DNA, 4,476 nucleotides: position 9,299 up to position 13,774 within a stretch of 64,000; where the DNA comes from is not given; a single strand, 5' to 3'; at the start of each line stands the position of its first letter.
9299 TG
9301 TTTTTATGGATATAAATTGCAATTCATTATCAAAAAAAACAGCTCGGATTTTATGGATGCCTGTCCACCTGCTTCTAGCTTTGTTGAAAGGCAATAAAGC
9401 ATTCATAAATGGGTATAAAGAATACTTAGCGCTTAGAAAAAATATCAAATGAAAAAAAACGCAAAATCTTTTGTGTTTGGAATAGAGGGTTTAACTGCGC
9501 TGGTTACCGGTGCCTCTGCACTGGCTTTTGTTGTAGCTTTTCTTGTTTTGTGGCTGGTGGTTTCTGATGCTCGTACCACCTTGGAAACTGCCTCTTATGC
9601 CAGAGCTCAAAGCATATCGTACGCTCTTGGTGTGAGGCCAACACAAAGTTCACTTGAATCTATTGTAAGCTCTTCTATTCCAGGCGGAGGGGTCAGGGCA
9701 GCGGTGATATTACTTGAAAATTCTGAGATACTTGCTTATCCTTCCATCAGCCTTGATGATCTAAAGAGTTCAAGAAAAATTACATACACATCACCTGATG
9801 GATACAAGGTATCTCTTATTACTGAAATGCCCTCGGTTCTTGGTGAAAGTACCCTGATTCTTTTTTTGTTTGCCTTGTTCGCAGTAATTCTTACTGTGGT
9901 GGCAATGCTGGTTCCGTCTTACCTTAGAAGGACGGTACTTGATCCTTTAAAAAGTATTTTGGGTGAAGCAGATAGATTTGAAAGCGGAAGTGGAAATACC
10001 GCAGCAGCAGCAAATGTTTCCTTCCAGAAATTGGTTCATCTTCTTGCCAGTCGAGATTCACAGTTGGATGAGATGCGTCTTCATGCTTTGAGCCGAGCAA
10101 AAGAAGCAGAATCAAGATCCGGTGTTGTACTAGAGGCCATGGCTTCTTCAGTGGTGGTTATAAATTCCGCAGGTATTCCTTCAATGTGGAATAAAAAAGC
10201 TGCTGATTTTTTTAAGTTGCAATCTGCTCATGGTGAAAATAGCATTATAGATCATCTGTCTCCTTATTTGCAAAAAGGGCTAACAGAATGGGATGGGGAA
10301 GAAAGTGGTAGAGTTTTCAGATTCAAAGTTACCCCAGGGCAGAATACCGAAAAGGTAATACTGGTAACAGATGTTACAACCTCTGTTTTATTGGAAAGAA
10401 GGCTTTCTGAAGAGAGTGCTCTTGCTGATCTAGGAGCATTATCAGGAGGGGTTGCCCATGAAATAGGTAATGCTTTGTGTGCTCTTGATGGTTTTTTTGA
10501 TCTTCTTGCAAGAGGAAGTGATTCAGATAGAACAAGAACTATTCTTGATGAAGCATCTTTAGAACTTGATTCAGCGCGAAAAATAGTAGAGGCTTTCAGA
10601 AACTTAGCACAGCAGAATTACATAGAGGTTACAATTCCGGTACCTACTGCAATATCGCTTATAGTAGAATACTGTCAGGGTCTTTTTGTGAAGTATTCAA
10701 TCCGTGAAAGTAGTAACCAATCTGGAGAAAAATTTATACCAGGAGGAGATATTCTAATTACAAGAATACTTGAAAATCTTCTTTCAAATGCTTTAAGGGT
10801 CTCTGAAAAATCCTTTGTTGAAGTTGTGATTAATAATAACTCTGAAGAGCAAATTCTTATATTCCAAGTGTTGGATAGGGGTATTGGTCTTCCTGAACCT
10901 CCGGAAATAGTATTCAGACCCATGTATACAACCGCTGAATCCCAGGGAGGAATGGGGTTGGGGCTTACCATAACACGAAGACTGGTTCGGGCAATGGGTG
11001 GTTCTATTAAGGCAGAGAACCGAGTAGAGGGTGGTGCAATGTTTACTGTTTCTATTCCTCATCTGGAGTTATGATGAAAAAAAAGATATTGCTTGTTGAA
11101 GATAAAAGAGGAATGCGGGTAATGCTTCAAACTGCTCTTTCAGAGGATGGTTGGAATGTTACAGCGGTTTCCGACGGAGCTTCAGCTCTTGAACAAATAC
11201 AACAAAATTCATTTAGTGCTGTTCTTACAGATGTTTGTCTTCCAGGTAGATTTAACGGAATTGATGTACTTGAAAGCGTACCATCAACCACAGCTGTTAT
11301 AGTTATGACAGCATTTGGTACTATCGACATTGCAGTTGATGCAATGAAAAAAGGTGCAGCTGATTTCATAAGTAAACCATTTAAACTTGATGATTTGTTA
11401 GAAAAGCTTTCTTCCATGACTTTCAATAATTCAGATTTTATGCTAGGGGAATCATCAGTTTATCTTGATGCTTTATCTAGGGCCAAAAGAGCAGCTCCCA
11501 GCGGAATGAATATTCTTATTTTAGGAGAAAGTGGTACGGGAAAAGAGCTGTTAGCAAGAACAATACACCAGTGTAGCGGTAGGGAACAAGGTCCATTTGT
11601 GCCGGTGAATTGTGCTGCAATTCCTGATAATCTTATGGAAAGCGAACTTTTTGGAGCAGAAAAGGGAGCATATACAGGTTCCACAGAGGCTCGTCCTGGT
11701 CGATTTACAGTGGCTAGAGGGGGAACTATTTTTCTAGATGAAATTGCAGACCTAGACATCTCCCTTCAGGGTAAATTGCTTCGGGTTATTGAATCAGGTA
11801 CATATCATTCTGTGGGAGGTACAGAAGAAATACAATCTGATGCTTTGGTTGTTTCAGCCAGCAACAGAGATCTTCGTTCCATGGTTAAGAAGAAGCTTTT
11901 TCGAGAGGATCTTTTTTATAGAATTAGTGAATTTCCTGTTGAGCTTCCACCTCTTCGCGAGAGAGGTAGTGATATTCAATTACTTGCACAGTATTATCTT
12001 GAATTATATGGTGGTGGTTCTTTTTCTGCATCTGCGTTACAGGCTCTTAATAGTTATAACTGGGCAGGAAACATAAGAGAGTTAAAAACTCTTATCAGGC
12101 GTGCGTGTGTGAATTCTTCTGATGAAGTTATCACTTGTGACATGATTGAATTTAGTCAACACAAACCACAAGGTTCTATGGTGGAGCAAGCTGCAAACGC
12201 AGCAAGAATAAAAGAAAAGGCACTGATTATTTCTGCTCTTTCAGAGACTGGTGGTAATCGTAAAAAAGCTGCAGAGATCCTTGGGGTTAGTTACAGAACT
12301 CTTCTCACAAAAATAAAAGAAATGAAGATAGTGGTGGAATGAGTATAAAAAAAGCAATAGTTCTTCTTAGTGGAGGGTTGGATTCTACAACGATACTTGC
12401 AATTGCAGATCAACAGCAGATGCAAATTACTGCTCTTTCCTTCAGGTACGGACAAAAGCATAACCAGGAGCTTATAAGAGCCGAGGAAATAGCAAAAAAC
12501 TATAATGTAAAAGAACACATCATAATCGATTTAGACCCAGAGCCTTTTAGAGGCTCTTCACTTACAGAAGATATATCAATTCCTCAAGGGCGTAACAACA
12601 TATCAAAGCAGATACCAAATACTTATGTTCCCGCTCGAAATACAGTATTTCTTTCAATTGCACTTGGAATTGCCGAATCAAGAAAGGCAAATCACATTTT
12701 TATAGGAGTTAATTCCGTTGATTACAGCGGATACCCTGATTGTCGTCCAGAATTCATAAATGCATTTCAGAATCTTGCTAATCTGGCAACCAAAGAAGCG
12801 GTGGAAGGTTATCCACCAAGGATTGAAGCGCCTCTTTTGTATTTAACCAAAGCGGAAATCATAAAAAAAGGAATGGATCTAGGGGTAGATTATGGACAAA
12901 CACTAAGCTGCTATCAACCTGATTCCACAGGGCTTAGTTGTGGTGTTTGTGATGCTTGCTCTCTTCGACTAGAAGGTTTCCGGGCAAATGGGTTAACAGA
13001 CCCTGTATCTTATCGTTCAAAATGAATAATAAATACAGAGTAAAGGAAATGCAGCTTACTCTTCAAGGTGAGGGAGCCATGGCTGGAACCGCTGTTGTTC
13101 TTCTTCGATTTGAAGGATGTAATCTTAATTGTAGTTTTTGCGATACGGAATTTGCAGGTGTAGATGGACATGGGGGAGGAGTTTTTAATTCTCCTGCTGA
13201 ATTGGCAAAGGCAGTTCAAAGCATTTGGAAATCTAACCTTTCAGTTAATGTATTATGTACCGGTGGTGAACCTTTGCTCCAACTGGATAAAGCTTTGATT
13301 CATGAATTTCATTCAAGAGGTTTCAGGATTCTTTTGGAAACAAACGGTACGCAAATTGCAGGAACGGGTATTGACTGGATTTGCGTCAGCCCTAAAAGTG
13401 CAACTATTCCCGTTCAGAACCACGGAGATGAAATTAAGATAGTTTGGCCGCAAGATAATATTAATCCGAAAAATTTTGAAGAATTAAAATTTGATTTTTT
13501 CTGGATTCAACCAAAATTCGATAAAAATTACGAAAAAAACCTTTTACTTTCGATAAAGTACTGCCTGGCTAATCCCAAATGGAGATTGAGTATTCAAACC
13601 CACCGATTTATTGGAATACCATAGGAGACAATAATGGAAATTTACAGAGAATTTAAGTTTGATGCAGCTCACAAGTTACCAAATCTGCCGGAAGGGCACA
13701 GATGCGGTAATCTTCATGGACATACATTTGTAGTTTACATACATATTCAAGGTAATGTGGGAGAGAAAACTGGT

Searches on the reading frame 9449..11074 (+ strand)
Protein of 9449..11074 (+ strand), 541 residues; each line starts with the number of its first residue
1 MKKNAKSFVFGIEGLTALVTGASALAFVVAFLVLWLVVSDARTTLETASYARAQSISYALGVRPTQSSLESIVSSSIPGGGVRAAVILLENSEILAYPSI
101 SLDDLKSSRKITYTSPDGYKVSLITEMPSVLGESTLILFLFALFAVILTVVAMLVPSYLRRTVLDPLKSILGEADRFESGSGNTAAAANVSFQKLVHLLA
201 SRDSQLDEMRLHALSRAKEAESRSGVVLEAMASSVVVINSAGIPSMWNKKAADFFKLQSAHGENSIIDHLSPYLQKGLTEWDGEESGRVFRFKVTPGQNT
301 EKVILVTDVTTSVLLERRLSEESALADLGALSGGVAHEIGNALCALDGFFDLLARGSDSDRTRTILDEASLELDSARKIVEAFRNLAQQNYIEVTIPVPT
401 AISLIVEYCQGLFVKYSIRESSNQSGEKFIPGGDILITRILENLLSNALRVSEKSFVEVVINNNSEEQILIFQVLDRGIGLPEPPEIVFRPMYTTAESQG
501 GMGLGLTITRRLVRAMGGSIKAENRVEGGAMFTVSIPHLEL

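Call 53: search_protein_families(library=pfam, proteins=[window:9449-11074:+], max_evalue=0.00001)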
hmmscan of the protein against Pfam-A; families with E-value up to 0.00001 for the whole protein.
window:9449-11074:+ (541 aa): 2 families
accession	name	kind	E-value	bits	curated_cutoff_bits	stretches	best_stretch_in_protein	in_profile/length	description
PF02518.31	HATPase_c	-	1.3e-18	67.9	26.4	1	436-538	5-109/111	Histidine kinase-, DNA gyrase B-, and HSP90-like ATPase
PF00512.31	HisKA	-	4e-06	27.2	26.9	0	330-388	4-62/66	His Kinase A (phospho-acceptor) domain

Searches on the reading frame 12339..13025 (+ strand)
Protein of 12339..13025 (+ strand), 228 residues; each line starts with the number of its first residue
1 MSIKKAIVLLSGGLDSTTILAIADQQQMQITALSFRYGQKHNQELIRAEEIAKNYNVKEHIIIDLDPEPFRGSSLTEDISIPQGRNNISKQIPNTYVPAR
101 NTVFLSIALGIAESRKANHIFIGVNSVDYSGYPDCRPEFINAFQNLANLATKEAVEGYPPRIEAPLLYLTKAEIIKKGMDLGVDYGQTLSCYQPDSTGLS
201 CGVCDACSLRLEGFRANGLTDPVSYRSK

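Call 65: search_protein_families(library=pfam, proteins=[window:12339-13025:+], max_evalue=0.05)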
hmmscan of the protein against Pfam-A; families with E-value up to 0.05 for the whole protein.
window:12339-13025:+ (228 aa): 6 families
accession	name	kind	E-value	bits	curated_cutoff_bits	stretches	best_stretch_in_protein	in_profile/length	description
PF06508.19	QueC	-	1.6e-74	250.4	22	1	5-217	1-209/210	Queuosine biosynthesis protein QueC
PF00733.27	Asn_synthase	-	4.6e-10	40.1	21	1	8-66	22-80/354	Asparagine synthase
PF00764.25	Arginosuc_synth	-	0.00043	20.8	27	1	7-68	3-64/162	Arginosuccinate synthase N-terminal HUP domain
PF01171.26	ATP_bind_3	-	0.00084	19.6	27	1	6-64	2-62/182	PP-loop family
PF02540.23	NAD_synthase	-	0.0062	16.1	21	1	3-62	18-79/242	NAD synthase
PF03054.22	tRNA_Me_trans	-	0.04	14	20.6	0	5-42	2-39/202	tRNA methyl transferase HUP domain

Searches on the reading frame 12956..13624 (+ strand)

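Call 65: search_protein_families(library=pfam, proteins=[window:12956-13624:+], max_evalue=0.05)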
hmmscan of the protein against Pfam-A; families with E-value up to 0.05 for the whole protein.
window:12956-13624:+ (222 aa): 2 families
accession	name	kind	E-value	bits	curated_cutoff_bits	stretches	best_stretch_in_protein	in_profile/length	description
PF04055.27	Radical_SAM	-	2.3e-12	47.8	29.5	1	52-147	4-110/166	Radical SAM superfamily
PF13353.11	Fer4_12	-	0.00019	22.2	22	1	37-122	2-81/137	4Fe-4S single cluster domain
